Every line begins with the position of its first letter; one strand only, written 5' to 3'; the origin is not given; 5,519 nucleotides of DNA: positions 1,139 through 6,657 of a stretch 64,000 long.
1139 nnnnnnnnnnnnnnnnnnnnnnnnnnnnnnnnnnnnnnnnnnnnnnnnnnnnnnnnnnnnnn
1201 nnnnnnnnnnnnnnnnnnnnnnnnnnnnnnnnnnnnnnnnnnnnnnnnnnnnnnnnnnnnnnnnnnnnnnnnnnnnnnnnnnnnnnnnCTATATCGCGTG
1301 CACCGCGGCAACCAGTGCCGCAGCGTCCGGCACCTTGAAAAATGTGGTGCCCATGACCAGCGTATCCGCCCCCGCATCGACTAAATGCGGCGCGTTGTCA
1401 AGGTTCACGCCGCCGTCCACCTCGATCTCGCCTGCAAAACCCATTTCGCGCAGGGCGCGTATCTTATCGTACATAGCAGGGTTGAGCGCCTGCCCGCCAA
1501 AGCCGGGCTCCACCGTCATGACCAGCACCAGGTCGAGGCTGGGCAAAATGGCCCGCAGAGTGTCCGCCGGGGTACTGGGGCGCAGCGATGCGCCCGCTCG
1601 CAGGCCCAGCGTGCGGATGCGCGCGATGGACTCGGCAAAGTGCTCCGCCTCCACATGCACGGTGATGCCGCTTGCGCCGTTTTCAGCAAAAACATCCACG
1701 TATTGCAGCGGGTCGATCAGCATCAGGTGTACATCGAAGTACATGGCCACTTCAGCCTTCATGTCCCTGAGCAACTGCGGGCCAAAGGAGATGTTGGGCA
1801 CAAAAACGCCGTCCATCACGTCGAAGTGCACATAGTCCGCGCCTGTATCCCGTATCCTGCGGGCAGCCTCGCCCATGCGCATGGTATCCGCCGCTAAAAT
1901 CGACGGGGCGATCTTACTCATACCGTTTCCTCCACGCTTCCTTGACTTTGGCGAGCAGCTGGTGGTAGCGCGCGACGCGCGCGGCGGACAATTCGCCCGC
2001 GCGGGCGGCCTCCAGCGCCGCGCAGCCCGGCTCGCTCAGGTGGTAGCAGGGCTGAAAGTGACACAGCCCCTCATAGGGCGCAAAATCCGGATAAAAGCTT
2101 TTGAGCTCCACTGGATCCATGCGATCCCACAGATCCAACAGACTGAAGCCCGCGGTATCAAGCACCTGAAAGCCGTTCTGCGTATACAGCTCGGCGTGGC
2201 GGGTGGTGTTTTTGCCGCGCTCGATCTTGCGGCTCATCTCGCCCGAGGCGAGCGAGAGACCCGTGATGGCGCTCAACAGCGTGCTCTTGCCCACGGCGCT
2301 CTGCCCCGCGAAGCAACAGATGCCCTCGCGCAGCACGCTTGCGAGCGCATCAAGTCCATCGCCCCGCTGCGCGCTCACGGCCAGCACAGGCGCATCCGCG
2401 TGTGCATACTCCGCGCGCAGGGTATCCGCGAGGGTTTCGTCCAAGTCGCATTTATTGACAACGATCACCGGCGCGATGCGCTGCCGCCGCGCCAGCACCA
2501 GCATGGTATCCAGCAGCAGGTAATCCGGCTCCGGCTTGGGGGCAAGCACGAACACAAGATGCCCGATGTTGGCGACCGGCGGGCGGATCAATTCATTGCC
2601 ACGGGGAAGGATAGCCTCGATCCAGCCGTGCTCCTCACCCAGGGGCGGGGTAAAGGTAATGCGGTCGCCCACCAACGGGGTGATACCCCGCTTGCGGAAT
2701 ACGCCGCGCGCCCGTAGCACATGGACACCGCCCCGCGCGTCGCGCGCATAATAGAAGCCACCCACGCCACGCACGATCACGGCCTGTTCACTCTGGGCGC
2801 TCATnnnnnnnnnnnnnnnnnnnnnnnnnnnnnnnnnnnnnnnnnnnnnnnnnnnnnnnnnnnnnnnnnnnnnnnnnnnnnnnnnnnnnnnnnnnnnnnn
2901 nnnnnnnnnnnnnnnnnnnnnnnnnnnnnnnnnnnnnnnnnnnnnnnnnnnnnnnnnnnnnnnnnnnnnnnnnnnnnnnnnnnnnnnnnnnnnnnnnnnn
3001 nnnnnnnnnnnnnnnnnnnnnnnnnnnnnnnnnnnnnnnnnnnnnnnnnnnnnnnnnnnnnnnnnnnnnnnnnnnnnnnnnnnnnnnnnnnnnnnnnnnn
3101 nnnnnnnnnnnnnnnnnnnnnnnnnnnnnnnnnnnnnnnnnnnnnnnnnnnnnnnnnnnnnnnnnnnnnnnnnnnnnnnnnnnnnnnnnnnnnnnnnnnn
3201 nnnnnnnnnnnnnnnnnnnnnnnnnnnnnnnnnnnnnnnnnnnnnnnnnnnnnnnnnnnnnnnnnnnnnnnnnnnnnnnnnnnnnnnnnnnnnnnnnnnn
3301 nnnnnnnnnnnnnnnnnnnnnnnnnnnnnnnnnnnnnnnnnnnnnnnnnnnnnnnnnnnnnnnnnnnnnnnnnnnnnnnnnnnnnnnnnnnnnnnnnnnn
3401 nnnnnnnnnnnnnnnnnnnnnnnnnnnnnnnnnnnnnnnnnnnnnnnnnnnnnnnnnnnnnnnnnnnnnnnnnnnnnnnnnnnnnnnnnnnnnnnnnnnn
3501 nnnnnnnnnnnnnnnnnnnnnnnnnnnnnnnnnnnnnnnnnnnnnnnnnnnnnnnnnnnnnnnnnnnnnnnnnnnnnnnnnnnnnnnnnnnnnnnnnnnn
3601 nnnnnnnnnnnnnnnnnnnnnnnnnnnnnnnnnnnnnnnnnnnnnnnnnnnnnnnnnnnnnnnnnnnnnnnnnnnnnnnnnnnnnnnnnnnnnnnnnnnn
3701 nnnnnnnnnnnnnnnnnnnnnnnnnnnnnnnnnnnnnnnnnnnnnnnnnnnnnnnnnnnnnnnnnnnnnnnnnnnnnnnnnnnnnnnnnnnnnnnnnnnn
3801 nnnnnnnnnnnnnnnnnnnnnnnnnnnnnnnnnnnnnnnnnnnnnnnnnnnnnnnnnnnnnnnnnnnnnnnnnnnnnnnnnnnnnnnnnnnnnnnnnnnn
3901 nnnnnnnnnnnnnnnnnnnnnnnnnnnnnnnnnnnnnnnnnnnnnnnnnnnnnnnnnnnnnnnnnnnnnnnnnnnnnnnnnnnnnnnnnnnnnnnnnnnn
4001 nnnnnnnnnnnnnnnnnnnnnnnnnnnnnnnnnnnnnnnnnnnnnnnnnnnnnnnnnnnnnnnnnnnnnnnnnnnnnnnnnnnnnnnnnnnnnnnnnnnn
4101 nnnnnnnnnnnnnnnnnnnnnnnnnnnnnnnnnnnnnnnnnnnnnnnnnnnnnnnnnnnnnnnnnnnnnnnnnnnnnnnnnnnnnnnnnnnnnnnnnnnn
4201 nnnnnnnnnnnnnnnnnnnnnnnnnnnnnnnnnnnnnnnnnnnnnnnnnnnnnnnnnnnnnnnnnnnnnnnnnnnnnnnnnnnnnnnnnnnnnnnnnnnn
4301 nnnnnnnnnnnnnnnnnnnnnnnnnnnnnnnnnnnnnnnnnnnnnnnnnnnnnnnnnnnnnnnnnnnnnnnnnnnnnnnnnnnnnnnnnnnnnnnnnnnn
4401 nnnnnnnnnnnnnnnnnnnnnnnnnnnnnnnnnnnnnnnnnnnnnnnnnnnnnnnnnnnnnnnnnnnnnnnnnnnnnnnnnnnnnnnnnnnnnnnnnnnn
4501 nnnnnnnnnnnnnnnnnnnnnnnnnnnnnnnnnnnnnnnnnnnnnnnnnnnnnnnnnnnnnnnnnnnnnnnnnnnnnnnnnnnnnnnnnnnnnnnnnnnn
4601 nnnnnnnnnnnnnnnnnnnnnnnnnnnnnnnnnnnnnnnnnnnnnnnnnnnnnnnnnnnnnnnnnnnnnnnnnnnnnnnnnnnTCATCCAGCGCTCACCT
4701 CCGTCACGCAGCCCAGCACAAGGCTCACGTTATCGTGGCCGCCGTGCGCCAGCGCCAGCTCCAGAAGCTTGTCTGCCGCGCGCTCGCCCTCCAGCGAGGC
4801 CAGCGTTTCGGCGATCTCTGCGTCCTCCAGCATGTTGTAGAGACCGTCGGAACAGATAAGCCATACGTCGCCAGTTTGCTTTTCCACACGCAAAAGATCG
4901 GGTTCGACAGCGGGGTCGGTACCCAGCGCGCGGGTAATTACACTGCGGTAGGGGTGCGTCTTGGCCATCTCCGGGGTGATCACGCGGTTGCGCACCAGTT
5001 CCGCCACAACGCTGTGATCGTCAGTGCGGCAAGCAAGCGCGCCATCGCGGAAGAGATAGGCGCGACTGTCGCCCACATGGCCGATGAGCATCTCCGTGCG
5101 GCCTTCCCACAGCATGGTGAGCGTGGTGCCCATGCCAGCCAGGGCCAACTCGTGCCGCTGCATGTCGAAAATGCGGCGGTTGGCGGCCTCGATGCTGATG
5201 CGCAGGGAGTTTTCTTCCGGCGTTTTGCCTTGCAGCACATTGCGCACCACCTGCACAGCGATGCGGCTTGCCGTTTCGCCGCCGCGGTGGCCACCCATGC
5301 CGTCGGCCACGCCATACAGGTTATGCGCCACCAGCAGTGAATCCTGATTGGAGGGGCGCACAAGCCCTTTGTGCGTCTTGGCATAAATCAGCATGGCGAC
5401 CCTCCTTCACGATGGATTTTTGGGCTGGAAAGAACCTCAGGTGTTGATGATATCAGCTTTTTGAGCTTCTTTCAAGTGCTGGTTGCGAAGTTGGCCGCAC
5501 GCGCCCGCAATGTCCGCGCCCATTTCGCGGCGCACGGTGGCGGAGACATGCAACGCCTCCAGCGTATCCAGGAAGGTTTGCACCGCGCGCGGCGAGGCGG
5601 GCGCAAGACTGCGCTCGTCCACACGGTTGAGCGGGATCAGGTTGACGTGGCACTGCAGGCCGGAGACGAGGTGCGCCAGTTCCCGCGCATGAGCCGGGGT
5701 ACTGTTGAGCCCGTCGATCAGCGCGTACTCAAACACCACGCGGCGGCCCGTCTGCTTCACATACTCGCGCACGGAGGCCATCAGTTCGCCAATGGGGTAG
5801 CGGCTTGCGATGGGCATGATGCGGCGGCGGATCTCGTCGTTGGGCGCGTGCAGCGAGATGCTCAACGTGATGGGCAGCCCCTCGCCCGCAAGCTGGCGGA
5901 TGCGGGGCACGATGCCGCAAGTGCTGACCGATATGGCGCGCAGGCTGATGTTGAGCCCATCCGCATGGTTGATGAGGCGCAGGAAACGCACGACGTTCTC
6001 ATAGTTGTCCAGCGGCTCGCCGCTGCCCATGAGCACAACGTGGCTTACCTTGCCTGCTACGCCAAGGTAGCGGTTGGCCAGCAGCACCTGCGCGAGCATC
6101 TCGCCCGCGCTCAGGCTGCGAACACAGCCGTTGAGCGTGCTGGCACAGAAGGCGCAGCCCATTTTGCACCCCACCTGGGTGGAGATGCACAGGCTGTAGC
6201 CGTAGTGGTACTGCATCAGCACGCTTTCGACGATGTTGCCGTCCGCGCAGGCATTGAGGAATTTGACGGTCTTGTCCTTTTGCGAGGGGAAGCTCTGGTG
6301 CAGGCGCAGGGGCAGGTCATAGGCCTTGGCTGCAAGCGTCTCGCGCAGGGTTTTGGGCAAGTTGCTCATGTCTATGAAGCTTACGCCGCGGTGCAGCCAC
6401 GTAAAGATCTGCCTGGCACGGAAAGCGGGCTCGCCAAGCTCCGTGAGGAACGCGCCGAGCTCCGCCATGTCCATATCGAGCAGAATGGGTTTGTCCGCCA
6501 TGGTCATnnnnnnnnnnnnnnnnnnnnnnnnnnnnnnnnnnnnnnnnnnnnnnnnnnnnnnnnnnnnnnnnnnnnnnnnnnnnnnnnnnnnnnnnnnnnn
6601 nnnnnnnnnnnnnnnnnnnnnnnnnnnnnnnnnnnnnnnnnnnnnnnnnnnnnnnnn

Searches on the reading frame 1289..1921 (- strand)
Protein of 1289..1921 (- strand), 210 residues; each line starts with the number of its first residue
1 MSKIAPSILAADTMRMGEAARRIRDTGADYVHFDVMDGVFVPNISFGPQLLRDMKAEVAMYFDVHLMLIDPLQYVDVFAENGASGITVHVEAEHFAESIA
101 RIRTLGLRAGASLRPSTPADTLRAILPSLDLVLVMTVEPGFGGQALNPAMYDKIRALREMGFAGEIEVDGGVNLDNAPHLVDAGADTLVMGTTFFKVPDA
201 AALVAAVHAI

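Call 71: search_protein_families(library=pfam, proteins=[window:1289-1921:-], max_evalue=1e-8)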
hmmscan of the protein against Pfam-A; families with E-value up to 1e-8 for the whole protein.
window:1289-1921:- (210 aa): 1 family
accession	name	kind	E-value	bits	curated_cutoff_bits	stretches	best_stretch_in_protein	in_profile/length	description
PF00834.25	Ribul_P_3_epim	-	2e-65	220.3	21.1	1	3-195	1-198/198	Ribulose-phosphate 3 epimerase family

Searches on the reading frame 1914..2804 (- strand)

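Call 71: search_protein_families(library=pfam, proteins=[window:1914-2804:-], max_evalue=1e-8)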
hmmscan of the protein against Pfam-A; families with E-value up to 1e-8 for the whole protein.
window:1914-2804:- (296 aa): 2 families
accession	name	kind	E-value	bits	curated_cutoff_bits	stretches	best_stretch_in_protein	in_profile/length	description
PF03193.22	RsgA_GTPase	-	4.2e-38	131.3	30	1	65-226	1-174/174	RsgA GTPase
PF16745.11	RsgA_N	-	3.2e-12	46.4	27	1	10-61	4-53/54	RsgA N-terminal domain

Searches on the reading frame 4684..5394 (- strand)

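Call 71: search_protein_families(library=pfam, proteins=[window:4684-5394:-], max_evalue=1e-8)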
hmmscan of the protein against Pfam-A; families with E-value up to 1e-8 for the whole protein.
window:4684-5394:- (236 aa): 2 families
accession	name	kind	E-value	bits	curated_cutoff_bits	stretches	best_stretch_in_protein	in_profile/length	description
PF13672.11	PP2C_2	-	2.4e-16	60.4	24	1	16-205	12-199/209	Protein phosphatase 2C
PF00481.26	PP2C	-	1.6e-11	44.9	20.3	1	14-223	24-255/255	Protein phosphatase 2C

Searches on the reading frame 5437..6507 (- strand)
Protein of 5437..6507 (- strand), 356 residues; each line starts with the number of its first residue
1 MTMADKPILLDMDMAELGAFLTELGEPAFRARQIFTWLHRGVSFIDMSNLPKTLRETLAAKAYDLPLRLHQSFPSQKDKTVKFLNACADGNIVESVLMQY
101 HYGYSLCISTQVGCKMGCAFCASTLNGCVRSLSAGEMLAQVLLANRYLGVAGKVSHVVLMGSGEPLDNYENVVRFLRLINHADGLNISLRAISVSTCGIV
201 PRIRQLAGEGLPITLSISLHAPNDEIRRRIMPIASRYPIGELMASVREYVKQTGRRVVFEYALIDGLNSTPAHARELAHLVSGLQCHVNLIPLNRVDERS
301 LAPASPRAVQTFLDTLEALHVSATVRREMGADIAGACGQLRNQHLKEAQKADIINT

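Call 71: search_protein_families(library=pfam, proteins=[window:5437-6507:-], max_evalue=1e-8)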
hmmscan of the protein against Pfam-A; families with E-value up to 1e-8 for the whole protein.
window:5437-6507:- (356 aa): 2 families
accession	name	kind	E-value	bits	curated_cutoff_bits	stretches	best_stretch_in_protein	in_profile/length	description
PF04055.27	Radical_SAM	-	2.1e-15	57.7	29.5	1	108-268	1-155/166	Radical SAM superfamily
PF21016.3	RlmN_N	-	3.5e-14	52.7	24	1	9-62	3-58/60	Ribosomal RNA large subunit methyltransferase N-terminal domain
